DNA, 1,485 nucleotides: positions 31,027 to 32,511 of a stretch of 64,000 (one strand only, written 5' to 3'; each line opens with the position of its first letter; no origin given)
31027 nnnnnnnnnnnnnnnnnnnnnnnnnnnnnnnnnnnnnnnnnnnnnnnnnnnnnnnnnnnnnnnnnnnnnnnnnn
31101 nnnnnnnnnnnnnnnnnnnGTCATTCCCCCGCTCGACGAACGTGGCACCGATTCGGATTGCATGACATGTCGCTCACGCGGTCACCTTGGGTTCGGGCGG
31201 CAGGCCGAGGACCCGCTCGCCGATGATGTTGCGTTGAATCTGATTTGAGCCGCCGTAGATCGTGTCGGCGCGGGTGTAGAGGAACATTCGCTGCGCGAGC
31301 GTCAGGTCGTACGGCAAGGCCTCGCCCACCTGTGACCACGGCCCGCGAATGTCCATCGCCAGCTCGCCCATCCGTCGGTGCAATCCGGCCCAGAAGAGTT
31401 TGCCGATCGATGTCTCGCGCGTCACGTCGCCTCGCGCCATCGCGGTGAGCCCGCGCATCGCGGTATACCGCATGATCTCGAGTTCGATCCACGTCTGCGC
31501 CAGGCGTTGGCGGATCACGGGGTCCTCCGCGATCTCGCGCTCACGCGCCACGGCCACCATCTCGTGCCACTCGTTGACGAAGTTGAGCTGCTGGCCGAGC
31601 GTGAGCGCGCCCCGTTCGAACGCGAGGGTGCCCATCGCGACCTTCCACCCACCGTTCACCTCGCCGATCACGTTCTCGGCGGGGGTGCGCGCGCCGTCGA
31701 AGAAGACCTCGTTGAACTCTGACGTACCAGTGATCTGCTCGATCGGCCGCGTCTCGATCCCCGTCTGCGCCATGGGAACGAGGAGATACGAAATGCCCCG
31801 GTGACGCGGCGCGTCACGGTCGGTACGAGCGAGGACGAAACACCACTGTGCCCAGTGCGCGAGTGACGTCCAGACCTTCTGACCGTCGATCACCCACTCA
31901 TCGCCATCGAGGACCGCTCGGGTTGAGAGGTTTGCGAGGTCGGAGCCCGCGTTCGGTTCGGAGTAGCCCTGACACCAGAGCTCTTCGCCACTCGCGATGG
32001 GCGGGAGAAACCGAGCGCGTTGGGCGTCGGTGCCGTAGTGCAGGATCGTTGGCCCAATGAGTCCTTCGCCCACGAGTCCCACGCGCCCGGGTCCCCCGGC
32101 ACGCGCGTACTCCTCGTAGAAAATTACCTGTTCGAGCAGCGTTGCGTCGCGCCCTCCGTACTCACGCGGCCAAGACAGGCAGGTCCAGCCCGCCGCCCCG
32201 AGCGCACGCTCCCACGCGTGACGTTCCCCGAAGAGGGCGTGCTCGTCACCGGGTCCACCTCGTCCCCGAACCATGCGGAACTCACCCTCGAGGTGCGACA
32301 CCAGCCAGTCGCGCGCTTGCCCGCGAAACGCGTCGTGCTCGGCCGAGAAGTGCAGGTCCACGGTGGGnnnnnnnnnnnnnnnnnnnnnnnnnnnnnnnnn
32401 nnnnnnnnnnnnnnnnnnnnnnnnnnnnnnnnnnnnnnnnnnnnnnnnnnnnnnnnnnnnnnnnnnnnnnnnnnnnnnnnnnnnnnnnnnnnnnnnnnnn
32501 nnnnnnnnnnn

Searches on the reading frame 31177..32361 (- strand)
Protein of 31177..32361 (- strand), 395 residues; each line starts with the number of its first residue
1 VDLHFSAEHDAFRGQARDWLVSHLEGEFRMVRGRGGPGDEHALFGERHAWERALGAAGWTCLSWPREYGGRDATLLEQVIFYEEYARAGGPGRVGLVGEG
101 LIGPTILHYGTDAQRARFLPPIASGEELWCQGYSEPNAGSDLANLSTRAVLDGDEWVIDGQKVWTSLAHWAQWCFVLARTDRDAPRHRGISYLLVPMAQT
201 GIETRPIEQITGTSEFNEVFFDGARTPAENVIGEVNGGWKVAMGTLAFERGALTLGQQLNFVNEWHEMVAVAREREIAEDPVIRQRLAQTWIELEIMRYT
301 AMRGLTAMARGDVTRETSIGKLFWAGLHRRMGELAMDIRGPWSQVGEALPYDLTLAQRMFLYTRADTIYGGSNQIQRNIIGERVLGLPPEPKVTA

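Call 64: search_protein_families(library=pfam, proteins=[window:31177-32361:-], max_evalue=0.00001)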
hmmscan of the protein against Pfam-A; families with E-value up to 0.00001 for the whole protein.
window:31177-32361:- (395 aa): 3 families
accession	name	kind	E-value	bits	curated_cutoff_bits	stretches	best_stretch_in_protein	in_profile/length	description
PF00441.29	Acyl-CoA_dh_1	-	2.5e-23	83.3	22.4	1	236-385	1-150/150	Acyl-CoA dehydrogenase, C-terminal domain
PF02770.24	Acyl-CoA_dh_M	-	3.4e-22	78.9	33.3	1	130-222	1-95/97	Acyl-CoA dehydrogenase, middle domain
PF02771.21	Acyl-CoA_dh_N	-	5.4e-21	75.5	22.9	1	7-126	2-113/113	Acyl-CoA dehydrogenase, N-terminal domain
